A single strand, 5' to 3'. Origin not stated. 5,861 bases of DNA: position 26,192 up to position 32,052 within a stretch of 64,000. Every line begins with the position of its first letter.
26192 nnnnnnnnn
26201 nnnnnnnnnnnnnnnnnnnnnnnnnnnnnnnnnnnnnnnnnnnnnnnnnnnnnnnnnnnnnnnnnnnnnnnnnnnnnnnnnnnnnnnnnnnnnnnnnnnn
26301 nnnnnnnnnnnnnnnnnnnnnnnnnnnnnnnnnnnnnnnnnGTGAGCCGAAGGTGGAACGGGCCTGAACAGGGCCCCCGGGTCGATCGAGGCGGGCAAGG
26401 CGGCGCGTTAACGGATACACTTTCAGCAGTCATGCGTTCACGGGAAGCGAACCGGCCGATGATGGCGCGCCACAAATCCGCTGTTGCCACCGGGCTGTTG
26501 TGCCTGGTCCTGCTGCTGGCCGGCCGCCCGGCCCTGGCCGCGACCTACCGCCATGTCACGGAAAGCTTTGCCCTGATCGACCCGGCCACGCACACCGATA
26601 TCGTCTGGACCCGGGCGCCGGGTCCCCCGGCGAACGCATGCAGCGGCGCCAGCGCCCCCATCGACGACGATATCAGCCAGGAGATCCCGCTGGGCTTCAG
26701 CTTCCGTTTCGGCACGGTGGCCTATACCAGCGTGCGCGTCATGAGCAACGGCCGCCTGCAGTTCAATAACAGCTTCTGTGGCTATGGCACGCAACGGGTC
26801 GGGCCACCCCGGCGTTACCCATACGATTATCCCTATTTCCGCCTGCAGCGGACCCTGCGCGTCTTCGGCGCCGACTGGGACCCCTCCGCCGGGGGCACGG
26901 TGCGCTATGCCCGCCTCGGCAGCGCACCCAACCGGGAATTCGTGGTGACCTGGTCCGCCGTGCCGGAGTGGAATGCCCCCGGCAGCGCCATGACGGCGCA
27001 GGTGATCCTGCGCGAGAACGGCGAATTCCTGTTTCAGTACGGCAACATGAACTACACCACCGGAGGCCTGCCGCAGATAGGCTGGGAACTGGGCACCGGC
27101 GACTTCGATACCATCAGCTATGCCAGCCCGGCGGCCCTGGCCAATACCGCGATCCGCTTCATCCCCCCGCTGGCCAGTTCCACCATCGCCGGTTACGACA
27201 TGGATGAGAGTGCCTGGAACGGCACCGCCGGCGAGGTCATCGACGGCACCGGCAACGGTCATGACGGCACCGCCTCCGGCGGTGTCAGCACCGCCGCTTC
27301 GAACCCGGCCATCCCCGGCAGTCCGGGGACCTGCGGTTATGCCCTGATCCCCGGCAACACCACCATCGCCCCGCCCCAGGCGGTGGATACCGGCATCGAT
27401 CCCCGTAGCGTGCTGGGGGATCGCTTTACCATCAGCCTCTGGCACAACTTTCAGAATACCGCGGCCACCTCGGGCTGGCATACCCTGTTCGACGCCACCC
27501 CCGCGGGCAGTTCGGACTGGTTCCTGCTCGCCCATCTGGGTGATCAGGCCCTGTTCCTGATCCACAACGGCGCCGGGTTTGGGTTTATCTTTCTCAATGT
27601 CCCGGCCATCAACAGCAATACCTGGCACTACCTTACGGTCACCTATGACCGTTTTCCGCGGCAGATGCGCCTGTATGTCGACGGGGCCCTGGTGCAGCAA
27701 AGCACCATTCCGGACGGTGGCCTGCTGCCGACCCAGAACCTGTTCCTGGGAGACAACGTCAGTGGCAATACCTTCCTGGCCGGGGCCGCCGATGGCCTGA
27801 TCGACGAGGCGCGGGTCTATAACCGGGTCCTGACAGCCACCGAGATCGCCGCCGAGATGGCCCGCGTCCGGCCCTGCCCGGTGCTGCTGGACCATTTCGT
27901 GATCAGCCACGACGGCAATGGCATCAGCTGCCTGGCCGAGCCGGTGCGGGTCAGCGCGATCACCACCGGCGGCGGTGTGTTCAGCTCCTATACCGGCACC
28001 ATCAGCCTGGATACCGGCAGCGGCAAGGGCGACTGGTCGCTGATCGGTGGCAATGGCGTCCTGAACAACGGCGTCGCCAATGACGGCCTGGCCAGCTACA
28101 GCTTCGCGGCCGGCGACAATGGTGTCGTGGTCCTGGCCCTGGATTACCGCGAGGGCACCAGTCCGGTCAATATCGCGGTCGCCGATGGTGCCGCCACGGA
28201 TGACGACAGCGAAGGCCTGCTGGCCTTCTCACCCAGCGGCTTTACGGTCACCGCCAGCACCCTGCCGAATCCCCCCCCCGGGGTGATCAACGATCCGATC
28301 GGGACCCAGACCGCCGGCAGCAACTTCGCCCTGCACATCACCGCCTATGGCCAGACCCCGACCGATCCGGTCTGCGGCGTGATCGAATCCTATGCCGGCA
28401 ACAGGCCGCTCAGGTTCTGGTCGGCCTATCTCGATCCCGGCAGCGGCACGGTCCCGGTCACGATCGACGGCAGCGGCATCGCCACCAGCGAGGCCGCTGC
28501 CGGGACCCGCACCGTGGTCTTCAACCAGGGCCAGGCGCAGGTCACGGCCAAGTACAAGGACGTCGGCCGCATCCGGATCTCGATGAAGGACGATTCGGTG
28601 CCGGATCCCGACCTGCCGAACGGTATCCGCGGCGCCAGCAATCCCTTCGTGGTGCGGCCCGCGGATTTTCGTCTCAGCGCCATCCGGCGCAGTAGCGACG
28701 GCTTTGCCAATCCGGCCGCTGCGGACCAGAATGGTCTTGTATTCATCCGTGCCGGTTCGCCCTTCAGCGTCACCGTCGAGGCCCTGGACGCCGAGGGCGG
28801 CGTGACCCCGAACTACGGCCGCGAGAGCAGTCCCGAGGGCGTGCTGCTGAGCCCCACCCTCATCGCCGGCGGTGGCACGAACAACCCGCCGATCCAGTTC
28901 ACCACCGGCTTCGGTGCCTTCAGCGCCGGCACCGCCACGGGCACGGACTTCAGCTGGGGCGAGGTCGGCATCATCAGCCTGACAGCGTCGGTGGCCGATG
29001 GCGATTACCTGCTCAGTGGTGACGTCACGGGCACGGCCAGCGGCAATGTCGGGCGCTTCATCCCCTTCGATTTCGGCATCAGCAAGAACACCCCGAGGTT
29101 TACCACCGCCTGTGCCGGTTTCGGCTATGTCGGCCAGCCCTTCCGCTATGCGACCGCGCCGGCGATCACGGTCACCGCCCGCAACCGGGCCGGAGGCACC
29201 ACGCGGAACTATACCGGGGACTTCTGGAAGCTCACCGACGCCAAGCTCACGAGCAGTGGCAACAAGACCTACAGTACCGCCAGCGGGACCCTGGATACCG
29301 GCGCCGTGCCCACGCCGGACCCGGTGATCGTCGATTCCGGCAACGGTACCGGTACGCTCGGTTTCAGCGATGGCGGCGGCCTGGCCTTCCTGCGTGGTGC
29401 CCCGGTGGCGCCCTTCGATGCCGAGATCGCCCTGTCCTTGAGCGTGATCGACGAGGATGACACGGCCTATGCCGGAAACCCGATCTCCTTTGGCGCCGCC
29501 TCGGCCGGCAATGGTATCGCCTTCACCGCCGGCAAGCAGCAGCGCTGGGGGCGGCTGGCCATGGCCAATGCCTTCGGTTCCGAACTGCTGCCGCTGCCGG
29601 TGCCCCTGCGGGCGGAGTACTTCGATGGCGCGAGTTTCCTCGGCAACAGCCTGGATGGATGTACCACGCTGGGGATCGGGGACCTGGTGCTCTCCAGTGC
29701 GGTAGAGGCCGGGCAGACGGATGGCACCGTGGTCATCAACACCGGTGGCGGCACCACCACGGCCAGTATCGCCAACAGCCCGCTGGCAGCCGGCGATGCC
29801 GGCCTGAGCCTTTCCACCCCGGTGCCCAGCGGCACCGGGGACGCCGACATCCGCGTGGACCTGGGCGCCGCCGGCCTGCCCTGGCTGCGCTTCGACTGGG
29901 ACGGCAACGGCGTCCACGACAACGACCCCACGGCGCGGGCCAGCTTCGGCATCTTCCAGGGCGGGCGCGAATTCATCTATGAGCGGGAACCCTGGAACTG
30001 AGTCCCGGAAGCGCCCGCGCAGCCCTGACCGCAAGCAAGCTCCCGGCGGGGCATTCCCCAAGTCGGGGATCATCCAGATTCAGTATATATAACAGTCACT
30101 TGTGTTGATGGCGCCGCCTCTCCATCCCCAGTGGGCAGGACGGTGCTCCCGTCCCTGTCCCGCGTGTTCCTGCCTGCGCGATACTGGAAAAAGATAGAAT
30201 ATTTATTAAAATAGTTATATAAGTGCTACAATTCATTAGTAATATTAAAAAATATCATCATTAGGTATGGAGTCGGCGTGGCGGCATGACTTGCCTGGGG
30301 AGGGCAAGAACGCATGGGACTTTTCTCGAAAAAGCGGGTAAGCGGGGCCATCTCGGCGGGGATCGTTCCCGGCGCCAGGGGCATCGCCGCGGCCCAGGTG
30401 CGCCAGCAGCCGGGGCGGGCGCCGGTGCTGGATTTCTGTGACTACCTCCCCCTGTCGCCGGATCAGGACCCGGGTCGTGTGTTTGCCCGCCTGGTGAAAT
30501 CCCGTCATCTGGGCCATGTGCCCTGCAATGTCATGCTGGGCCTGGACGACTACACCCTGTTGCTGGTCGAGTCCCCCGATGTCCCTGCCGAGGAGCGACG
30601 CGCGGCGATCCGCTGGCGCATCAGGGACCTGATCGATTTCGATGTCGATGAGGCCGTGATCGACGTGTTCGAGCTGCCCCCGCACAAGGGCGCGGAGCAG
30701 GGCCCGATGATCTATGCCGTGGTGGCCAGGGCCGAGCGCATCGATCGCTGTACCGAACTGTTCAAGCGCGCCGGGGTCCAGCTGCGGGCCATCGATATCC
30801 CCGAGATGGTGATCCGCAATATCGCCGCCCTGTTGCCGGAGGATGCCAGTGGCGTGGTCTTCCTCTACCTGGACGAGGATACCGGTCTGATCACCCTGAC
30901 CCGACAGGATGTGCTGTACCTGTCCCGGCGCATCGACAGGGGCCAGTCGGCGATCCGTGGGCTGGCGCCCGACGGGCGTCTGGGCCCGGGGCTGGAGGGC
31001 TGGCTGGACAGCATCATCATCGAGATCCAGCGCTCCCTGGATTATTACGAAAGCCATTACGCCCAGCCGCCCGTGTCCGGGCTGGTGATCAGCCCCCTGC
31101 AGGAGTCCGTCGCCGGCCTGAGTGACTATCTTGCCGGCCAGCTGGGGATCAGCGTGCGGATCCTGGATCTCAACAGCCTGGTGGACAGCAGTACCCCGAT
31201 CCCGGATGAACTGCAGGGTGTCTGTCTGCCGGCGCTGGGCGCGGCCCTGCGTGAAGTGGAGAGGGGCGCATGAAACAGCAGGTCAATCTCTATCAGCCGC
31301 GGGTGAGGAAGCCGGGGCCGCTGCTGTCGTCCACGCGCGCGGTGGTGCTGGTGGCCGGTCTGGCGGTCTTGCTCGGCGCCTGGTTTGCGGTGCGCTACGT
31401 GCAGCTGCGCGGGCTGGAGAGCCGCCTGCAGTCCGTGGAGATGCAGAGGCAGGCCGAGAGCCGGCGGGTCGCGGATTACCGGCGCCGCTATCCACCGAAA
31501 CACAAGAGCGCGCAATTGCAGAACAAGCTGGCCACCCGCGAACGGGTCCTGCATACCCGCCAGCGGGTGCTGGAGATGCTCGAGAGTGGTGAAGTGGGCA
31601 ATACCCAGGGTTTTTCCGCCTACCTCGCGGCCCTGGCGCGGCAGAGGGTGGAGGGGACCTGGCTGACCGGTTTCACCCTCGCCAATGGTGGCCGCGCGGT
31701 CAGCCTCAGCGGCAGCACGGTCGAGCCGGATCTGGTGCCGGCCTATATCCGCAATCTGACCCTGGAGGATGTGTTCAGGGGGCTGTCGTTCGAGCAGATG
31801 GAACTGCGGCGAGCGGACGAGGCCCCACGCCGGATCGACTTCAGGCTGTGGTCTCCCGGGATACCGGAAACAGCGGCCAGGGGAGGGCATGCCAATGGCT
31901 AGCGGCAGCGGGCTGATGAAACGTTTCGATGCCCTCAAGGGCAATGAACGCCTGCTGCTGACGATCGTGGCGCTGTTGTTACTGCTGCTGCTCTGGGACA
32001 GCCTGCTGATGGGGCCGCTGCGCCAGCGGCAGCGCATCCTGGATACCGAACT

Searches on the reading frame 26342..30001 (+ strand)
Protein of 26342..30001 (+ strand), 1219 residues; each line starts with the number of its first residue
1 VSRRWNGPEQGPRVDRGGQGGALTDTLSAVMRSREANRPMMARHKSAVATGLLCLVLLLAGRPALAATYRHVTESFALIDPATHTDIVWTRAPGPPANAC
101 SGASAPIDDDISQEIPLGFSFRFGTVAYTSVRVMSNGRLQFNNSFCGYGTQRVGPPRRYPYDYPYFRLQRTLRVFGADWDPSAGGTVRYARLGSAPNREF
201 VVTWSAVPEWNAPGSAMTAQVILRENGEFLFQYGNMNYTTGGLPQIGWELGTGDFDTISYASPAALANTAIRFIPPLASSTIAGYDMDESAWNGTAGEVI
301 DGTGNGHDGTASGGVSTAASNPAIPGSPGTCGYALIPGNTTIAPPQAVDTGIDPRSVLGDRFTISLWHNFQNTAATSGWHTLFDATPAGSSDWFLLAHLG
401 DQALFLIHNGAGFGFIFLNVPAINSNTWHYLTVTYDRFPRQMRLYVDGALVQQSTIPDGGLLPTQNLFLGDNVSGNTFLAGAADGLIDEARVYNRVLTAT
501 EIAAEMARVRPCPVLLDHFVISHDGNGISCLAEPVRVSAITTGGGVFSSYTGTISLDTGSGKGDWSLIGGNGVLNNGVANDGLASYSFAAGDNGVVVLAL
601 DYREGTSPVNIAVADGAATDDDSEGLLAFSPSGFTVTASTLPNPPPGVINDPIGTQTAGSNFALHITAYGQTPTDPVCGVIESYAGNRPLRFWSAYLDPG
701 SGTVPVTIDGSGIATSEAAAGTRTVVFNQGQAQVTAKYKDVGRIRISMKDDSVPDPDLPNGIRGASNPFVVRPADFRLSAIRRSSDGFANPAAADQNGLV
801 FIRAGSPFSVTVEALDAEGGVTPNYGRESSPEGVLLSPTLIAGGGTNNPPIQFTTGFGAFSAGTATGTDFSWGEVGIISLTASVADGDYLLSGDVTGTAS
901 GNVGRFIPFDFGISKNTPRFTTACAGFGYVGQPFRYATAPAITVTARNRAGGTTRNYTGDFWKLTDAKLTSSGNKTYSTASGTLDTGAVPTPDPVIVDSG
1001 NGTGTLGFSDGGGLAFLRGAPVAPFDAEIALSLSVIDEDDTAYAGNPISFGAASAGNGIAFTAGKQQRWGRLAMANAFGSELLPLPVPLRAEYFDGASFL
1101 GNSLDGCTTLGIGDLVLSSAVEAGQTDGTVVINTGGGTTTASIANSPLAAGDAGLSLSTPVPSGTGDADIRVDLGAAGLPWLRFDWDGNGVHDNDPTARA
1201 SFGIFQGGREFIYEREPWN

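Call 11: search_protein_families(library=pfam, proteins=[window:26342-30001:+], max_evalue=0.01)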
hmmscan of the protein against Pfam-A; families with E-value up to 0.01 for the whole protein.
window:26342-30001:+ (1219 aa): 3 families
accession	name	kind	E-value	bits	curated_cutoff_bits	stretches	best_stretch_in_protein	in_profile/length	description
PF20419.3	DUF6701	-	3.9e-112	376.7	27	1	649-1216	23-576/577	Family of unknown function (DUF6701)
PF13385.13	Laminin_G_3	-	8.6e-22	78.3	27.6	1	358-503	15-151/151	Concanavalin A-like lectin/glucanases superfamily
PF07953.20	Toxin_R_bind_N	-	0.00014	22.1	23.8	1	416-467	110-165/191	Clostridium neurotoxin, N-terminal receptor binding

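Call 12: search_protein_families(library=ncbifam, proteins=[window:26342-30001:+], max_evalue=0.01)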
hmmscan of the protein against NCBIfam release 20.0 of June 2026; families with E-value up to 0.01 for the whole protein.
window:26342-30001:+ (1219 aa): 1 family
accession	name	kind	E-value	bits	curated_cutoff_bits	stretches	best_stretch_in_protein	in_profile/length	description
NF052521.1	TafC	equivalog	1.4e-05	24.4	410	1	357-503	213-357/373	TafC family fimbrial protein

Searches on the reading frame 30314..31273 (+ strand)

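Call 36: search_protein_families(library=pfam, proteins=[window:30314-31273:+], max_evalue=0.001)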
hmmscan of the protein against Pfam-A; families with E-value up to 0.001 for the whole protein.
window:30314-31273:+ (319 aa): 1 family
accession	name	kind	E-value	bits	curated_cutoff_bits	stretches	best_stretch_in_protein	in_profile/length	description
PF11104.14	PilM_2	-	4.9e-07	29.4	27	0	93-183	88-182/340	Type IV pilus assembly protein PilM;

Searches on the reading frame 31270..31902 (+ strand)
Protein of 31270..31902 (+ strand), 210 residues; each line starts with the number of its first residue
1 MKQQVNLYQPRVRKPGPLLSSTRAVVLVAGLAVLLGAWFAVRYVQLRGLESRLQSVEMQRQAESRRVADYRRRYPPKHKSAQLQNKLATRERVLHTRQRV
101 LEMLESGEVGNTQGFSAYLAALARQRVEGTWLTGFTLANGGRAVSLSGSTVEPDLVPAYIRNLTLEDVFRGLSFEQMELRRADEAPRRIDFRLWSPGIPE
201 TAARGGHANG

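Call 36: search_protein_families(library=pfam, proteins=[window:31270-31902:+], max_evalue=0.001)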
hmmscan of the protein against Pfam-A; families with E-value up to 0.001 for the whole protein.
window:31270-31902:+ (210 aa): 1 family
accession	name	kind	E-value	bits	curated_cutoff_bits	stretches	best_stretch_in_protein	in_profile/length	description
PF05137.18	PilN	-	2.2e-06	28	22.8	1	118-183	2-64/78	Fimbrial assembly protein (PilN)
